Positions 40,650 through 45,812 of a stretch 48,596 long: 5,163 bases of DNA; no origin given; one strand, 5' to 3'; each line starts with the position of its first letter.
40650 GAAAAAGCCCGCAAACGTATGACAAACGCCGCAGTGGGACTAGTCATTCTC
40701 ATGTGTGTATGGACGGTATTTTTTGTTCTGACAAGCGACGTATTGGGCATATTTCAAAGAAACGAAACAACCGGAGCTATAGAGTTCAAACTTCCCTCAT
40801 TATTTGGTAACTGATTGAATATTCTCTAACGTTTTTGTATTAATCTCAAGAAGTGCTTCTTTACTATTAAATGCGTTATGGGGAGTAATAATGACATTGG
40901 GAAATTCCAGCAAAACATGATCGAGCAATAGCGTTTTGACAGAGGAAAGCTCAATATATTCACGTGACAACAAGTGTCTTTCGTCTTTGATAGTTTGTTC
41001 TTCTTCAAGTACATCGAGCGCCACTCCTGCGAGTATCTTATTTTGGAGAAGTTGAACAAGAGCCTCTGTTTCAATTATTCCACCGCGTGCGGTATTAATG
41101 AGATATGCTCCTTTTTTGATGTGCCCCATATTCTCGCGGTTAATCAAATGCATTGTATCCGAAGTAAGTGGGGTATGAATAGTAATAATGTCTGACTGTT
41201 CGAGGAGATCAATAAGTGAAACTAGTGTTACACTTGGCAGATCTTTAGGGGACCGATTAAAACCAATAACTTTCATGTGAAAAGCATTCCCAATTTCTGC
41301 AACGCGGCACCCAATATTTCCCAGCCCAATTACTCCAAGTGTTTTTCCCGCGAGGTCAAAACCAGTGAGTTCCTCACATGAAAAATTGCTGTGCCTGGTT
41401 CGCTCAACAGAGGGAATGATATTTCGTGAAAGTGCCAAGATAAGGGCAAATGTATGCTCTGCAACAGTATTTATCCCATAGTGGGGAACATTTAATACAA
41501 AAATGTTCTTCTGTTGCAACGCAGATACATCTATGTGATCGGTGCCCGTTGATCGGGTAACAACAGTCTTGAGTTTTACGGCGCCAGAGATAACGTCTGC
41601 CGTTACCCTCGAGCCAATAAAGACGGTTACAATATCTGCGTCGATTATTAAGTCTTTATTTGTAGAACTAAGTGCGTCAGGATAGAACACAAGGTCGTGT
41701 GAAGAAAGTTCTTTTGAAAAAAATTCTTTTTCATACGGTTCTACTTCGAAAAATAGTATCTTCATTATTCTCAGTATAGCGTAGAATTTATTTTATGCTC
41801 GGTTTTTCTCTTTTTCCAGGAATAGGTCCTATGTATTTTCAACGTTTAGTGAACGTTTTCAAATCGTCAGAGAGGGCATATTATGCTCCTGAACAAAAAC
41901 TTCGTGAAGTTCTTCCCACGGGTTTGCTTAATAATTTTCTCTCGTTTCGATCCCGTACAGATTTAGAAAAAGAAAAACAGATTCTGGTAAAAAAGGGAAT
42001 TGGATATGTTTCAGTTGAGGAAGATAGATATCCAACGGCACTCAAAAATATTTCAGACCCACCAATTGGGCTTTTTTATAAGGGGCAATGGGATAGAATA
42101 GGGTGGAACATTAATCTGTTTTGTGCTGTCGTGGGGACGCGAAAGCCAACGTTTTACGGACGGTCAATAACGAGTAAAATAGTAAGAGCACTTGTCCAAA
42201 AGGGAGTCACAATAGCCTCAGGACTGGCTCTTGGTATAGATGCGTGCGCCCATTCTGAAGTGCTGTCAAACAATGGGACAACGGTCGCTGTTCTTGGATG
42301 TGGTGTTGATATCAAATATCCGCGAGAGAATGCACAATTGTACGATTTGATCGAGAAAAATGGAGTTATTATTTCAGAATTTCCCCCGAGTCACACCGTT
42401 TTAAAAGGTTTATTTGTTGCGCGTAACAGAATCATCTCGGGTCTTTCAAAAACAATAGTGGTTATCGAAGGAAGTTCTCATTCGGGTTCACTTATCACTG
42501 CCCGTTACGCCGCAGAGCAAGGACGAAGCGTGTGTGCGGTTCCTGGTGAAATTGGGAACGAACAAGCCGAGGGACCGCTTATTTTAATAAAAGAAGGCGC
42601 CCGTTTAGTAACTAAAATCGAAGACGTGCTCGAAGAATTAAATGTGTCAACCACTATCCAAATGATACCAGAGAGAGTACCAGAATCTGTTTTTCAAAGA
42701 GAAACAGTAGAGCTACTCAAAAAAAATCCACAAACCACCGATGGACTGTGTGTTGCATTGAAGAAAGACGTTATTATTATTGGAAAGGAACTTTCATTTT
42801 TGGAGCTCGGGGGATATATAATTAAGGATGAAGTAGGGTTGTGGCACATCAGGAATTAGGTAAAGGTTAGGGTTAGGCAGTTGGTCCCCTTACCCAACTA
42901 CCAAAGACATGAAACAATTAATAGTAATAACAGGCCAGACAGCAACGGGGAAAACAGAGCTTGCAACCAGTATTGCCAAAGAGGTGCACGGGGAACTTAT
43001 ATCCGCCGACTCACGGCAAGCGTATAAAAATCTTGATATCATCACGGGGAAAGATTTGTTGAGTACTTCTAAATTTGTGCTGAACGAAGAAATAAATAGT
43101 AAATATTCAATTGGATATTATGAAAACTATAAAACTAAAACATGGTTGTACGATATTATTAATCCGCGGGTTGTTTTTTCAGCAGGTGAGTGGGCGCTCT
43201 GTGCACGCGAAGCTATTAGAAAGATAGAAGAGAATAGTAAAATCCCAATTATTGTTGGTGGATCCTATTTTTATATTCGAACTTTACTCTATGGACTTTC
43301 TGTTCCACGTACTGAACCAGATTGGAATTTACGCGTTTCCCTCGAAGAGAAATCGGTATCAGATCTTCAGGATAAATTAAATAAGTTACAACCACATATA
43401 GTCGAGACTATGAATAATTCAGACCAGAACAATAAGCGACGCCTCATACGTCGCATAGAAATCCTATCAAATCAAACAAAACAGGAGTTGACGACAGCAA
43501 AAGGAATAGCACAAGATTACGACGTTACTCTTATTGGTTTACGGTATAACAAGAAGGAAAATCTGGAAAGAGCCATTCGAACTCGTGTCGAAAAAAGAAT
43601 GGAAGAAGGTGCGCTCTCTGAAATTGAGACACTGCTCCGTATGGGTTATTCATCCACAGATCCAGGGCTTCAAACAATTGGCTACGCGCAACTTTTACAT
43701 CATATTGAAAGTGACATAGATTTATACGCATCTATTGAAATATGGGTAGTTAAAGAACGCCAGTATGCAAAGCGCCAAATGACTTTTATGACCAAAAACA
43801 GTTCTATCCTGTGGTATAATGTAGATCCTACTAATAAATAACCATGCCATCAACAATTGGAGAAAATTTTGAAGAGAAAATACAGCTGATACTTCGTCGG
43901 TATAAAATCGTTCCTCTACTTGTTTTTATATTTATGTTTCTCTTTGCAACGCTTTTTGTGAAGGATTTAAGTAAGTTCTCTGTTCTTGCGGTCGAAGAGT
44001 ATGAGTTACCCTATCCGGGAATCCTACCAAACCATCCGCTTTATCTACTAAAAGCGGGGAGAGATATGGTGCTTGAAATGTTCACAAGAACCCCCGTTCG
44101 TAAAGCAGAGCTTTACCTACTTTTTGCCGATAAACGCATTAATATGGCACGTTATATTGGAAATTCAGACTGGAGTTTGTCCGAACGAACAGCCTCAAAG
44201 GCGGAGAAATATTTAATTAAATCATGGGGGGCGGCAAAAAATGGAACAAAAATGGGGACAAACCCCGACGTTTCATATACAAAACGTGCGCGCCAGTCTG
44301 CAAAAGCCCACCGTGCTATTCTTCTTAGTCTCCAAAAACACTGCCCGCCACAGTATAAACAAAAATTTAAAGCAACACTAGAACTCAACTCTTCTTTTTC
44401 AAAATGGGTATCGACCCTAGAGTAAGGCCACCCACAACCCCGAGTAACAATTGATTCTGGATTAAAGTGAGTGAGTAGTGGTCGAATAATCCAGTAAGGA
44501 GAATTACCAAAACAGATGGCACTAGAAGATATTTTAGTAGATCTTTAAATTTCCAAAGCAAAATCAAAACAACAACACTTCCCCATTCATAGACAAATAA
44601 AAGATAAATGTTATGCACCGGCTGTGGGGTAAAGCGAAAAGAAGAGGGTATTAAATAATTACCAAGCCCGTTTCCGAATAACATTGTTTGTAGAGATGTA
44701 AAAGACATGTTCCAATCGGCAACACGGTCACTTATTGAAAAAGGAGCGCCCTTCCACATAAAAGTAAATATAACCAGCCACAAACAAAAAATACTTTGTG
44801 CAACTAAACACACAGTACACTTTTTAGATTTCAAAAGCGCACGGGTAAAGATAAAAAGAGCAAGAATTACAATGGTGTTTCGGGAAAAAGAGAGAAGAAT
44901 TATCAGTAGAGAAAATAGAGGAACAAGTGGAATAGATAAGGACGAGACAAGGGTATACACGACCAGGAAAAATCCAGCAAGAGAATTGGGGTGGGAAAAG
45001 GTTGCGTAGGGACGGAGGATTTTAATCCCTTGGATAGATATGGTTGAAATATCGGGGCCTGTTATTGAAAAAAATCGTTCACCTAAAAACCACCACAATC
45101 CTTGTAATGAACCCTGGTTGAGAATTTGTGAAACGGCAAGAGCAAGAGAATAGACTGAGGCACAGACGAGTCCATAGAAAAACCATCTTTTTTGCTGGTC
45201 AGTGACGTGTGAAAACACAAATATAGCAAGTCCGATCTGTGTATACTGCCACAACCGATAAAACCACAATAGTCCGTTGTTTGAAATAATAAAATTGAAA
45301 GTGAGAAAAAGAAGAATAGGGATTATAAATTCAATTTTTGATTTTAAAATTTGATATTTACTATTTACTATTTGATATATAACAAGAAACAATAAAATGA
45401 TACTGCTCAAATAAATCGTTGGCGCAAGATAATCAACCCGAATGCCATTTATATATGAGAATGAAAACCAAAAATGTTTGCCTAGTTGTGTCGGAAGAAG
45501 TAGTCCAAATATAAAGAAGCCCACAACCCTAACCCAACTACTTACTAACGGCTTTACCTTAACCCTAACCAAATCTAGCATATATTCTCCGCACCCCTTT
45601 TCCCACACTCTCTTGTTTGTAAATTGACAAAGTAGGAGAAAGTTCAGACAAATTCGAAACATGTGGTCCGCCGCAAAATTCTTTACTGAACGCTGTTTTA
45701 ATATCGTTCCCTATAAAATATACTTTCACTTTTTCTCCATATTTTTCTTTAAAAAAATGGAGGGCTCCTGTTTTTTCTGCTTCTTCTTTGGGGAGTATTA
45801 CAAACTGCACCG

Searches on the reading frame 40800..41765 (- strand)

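Call 6: search_protein_families(library=pfam, proteins=[window:40800-41765:-], max_evalue=0.01)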
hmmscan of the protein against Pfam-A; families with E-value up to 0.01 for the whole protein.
window:40800-41765:- (321 aa): 3 families
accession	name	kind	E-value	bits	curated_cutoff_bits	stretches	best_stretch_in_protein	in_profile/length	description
PF02826.25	2-Hacid_dh_C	-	8.2e-52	175.6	25.1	1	106-298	1-178/178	D-isomer specific 2-hydroxyacid dehydrogenase, NAD binding domain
PF00389.36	2-Hacid_dh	-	5.6e-26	91.2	24.6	1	3-319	1-123/134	D-isomer specific 2-hydroxyacid dehydrogenase, catalytic domain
PF03446.21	NAD_binding_2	-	0.0045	17.5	21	0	143-245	2-112/161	NAD binding domain of 6-phosphogluconate dehydrogenase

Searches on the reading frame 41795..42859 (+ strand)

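Call 6: search_protein_families(library=pfam, proteins=[window:41795-42859:+], max_evalue=0.01)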
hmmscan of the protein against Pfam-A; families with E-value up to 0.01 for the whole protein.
window:41795-42859:+ (354 aa): 1 family
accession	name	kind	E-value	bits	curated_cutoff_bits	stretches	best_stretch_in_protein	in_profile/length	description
PF02481.21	DNA_processg_A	-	2e-70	236.7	29.6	1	66-273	4-211/212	DNA recombination-mediator protein A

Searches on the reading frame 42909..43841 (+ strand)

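Call 6: search_protein_families(library=pfam, proteins=[window:42909-43841:+], max_evalue=0.01)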
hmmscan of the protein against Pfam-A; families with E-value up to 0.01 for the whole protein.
window:42909-43841:+ (310 aa): 3 families
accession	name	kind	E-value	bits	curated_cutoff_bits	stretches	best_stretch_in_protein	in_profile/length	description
PF01715.23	IPPT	-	4.9e-49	167.6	23.6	1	74-296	19-242/243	IPP transferase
PF01745.22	IPT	-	4.6e-05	23.4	20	1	4-49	3-48/233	Isopentenyl transferase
PF00004.35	AAA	-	0.0069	17.3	21.2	0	6-37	2-33/131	ATPase family associated with various cellular activities (AAA)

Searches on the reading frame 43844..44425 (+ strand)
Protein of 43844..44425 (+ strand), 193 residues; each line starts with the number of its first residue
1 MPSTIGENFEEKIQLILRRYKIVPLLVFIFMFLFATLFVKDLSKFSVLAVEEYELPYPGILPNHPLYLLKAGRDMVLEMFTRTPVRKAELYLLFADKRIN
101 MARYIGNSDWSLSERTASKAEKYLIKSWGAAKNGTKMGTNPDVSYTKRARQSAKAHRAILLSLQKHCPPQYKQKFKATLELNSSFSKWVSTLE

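Call 6: search_protein_families(library=pfam, proteins=[window:43844-44425:+], max_evalue=0.01)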
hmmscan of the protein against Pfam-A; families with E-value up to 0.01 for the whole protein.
window:43844-44425:+ (193 aa): 1 family
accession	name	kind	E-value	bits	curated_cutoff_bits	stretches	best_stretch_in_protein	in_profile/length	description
PF18915.5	DUF5667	-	0.0011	19.8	27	1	59-124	1-67/99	Domain of unknown function (DUF5667)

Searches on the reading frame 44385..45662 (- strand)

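Call 5: search_protein_families(library=pfam, proteins=[window:44385-45662:-], max_evalue=0.01)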
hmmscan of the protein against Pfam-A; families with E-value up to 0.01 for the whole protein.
window:44385-45662:- (425 aa): 1 family
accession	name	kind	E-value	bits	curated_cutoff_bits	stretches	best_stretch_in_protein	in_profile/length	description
PF04932.20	Wzy_C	-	0.00032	20.9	31.7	1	248-368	3-148/149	O-Antigen ligase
